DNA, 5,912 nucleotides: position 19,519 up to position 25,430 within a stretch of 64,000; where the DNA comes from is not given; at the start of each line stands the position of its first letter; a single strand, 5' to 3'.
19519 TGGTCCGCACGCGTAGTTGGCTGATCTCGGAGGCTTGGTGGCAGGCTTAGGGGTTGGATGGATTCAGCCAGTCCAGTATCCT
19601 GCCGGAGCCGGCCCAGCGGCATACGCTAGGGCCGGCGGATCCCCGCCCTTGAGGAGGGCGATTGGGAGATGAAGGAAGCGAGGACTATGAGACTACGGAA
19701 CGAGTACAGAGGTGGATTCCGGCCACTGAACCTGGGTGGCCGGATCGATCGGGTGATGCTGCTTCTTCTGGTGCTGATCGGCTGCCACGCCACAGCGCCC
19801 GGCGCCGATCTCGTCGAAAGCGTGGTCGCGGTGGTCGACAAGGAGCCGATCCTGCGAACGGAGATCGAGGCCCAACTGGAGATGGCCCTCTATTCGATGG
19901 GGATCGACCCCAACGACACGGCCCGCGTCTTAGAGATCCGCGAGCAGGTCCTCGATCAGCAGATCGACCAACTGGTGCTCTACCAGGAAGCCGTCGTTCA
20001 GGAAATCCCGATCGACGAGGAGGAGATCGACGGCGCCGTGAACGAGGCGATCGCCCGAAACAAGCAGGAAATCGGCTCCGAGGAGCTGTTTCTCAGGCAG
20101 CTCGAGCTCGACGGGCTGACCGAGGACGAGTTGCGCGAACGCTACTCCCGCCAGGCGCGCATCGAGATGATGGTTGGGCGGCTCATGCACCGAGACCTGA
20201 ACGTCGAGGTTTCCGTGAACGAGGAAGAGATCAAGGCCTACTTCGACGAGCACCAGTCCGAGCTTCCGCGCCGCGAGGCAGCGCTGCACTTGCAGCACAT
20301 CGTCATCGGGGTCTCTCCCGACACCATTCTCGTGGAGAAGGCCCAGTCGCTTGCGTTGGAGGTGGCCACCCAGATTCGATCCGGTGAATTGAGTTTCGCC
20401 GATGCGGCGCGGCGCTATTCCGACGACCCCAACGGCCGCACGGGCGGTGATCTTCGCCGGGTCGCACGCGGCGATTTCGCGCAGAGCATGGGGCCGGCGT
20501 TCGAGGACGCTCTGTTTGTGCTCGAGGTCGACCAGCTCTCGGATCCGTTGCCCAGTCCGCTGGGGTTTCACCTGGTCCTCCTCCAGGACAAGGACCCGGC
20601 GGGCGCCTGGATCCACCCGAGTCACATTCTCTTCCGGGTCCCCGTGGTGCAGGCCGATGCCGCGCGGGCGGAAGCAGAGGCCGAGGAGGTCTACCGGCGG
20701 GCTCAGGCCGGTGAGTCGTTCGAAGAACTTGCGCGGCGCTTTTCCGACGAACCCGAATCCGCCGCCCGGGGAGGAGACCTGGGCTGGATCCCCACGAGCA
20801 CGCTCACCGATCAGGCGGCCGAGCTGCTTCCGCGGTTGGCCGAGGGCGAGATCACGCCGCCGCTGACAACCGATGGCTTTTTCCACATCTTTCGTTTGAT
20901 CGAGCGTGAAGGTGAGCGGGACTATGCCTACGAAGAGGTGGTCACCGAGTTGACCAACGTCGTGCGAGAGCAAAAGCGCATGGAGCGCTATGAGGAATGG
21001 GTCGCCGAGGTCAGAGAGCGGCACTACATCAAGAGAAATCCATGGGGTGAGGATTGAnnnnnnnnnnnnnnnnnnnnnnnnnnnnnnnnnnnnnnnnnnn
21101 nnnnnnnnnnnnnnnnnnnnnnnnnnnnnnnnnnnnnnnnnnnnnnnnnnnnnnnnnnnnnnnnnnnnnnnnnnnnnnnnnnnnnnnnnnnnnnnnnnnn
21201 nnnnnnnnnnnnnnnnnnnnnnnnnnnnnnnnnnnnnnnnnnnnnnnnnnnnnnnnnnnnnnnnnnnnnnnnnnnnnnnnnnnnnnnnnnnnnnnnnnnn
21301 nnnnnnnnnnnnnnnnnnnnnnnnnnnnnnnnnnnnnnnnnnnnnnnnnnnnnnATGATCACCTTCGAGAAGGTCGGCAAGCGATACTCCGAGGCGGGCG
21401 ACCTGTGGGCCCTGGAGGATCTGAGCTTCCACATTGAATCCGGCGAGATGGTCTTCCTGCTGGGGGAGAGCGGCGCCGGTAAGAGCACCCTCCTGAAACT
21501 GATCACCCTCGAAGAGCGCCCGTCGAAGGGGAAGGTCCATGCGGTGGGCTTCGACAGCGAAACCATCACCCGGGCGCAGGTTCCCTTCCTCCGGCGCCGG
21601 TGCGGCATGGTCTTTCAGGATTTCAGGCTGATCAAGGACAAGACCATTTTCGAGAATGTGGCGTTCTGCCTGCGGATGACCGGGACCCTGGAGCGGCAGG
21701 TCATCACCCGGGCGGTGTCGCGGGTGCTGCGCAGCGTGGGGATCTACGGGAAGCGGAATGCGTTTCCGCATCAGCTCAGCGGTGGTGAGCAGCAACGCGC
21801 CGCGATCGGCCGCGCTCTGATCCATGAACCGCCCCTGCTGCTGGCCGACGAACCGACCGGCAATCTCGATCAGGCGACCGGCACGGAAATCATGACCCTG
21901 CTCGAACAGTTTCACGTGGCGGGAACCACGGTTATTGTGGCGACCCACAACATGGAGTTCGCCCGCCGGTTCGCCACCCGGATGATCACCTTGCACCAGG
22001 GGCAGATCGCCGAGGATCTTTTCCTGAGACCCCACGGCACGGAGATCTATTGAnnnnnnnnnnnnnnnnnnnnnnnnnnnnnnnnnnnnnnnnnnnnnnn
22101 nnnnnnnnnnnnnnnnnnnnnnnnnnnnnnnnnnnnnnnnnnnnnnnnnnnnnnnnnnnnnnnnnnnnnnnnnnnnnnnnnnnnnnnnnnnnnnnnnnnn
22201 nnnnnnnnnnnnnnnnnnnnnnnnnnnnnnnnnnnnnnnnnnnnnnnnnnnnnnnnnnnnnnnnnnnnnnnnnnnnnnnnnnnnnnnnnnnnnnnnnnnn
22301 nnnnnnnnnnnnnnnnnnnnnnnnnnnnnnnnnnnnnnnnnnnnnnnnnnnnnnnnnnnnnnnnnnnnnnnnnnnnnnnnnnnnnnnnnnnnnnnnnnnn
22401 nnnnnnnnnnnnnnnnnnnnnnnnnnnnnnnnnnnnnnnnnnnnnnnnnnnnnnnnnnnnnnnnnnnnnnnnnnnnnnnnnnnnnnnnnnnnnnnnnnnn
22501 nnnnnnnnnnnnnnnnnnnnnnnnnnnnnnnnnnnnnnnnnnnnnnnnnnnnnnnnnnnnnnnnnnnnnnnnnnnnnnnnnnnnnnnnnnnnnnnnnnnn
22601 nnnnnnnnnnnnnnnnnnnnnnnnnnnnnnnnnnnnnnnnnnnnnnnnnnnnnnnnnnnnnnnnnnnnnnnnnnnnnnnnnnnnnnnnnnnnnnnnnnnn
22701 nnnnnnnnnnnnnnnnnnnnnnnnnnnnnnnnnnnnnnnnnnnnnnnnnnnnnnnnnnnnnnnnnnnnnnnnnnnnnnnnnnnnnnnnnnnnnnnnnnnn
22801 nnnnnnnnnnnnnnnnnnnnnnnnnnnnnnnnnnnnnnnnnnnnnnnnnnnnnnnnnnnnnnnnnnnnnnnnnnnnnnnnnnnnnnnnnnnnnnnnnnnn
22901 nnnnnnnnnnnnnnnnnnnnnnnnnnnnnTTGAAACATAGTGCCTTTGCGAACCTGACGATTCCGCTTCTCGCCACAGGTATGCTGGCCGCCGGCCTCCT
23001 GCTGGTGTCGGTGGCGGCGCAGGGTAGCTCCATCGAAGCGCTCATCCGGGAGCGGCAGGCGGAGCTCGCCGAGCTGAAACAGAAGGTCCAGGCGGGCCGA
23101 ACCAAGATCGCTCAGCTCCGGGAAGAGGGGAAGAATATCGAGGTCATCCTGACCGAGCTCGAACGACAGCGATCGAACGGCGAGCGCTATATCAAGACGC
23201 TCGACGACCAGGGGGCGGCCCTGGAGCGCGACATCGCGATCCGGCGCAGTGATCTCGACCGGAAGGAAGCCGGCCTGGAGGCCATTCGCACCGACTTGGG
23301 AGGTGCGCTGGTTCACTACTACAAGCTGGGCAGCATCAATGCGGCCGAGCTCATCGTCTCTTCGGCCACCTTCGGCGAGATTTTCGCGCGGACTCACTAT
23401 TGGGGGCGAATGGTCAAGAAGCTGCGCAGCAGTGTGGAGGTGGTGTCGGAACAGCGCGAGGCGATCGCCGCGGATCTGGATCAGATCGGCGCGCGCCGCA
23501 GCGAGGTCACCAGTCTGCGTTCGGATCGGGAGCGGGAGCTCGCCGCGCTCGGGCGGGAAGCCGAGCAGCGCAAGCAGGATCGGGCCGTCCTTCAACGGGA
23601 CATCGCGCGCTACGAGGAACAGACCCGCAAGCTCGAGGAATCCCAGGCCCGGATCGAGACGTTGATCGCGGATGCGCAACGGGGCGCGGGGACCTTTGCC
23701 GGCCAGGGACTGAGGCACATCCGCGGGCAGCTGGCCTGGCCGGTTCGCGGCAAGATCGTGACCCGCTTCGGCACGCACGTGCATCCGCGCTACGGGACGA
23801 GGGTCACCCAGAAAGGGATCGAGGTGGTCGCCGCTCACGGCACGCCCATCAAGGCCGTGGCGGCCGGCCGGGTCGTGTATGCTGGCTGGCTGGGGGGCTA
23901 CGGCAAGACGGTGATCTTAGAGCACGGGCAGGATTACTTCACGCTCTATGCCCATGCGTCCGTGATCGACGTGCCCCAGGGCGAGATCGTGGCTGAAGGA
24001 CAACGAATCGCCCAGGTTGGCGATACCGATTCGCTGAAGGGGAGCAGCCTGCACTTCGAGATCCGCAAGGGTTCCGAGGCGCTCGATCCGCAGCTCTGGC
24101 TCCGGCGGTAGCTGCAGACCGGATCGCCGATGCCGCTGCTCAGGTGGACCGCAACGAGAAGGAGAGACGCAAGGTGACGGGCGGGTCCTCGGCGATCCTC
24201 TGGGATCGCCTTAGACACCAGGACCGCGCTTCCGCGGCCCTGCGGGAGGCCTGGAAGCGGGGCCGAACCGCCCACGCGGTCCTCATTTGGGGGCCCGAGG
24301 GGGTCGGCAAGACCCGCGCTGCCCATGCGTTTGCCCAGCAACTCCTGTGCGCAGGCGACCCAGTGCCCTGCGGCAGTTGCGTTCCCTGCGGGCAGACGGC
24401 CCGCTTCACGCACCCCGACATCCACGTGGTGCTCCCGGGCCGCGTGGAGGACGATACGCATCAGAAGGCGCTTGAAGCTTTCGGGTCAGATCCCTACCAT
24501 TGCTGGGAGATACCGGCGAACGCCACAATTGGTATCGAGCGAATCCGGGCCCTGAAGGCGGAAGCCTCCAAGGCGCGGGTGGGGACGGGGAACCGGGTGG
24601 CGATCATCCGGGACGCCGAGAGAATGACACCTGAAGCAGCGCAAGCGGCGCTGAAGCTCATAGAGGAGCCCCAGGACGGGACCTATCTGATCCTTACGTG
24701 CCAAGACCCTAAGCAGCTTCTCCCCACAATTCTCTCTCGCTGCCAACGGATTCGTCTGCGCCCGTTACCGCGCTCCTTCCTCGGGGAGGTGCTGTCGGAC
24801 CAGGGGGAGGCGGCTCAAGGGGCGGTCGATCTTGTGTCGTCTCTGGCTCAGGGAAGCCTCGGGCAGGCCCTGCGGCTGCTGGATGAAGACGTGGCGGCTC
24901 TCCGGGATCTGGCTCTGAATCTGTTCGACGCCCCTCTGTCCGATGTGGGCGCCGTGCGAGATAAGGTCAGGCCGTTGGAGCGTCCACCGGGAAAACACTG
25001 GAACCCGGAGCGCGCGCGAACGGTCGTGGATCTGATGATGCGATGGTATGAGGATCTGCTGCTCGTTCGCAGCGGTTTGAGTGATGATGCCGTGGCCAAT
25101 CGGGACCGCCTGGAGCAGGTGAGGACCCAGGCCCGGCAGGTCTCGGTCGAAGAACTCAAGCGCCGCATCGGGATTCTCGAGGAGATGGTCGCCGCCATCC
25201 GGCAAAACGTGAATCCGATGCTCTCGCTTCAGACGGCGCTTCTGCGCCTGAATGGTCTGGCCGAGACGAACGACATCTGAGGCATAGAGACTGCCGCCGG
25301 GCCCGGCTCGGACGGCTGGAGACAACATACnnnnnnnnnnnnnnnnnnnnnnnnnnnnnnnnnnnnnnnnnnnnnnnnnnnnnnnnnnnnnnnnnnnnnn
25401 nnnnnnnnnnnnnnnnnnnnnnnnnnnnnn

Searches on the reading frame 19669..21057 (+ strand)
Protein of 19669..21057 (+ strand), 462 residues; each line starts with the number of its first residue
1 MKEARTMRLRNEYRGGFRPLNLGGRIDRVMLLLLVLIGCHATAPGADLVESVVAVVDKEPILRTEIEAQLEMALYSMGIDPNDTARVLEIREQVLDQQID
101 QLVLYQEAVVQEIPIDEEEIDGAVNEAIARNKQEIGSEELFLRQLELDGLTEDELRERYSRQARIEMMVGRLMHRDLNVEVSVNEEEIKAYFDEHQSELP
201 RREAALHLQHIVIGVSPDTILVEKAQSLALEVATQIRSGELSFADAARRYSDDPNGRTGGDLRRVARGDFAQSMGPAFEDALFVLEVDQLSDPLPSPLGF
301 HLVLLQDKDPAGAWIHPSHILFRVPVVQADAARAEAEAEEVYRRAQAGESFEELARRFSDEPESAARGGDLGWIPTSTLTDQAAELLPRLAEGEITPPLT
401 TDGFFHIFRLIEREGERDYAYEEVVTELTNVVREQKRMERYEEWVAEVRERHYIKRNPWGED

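Call 77: search_protein_families(library=pfam, proteins=[window:19669-21057:+], max_evalue=0.001)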
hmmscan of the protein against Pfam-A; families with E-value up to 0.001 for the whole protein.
window:19669-21057:+ (462 aa): 6 families
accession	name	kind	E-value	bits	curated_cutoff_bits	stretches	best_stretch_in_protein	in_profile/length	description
PF00639.27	Rotamase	-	1.2e-40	138.8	21.7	2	319-411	1-96/97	PPIC-type PPIASE domain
PF13616.12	Rotamase_3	-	6.1e-35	120.7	22.5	2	308-413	10-115/116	PPIC-type PPIASE domain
PF13145.12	Rotamase_2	-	1.9e-20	74.3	27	2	183-311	1-111/121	PPIC-type PPIASE domain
PF13624.11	SurA_N_3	-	5e-12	46.4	27.2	1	32-167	23-160/162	SurA-like N-terminal domain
PF09312.16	SurA_N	-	3.6e-07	30.8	30.8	1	49-172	1-117/118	SurA N-terminal domain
PF13623.11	SurA_N_2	-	0.0001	22.6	28.5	1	46-126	38-121/145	SurA-like N-terminal domain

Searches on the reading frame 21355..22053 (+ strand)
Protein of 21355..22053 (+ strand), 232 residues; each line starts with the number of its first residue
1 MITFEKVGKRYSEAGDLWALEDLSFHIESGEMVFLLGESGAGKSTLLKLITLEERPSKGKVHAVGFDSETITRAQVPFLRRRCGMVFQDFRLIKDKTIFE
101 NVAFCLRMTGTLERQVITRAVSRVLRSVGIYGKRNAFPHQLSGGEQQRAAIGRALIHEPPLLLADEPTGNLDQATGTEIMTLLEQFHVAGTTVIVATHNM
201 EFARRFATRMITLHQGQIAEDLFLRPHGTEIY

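Call 77: search_protein_families(library=pfam, proteins=[window:21355-22053:+], max_evalue=0.001)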
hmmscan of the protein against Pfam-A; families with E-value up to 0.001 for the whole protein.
window:21355-22053:+ (232 aa): 6 families
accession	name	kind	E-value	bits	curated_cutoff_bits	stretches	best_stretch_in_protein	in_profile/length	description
PF00005.33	ABC_tran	-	7.3e-35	121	25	1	20-168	1-136/137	ABC transporter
PF13304.12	AAA_21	-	1e-05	26.2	27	0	134-201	231-301/304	AAA domain, putative AbiEii toxin, Type IV TA system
PF03193.22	RsgA_GTPase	-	5.3e-05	23.5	30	1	18-59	95-135/174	RsgA GTPase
PF02463.25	SMC_N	-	0.00029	20.8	40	0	116-206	118-205/220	RecF/RecN/SMC N terminal domain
PF13191.12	AAA_16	-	0.00041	21.3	32.6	1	29-69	23-63/167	AAA ATPase domain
PF13555.12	AAA_29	-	0.00069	19.8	27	0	24-47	16-39/61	P-loop containing region of AAA domain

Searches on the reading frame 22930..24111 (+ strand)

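Call 77: search_protein_families(library=pfam, proteins=[window:22930-24111:+], max_evalue=0.001)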
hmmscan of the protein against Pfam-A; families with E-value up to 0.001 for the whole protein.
window:22930-24111:+ (393 aa): 2 families
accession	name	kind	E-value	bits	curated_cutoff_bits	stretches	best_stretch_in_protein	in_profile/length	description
PF01551.29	Peptidase_M23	-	1e-29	103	28.7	1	294-387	3-96/96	Peptidase family M23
PF11932.13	DUF3450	-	0.0006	19.6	32.6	0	23-123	6-98/241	Protein of unknown function (DUF3450)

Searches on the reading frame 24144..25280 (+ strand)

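Call 77: search_protein_families(library=pfam, proteins=[window:24144-25280:+], max_evalue=0.001)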
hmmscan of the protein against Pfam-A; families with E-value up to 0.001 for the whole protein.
window:24144-25280:+ (378 aa): 5 families
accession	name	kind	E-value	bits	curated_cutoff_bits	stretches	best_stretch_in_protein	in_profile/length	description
PF13177.12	DNA_pol3_delta2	-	1.7e-42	145.6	27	1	26-208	2-160/161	DNA polymerase III, delta subunit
PF00004.35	AAA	-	9.3e-07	29.8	21.2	1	46-206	1-129/131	ATPase family associated with various cellular activities (AAA)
PF13191.12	AAA_16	-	2.1e-06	28.7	32.6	1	26-183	5-165/167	AAA ATPase domain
PF13401.12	AAA_22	-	4.6e-05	24.2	27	1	42-186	4-122/130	AAA domain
PF09115.15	DNApol3-delta_C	-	0.00044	21.1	21.7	1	286-369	31-115/117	DNA polymerase III, delta subunit, C terminal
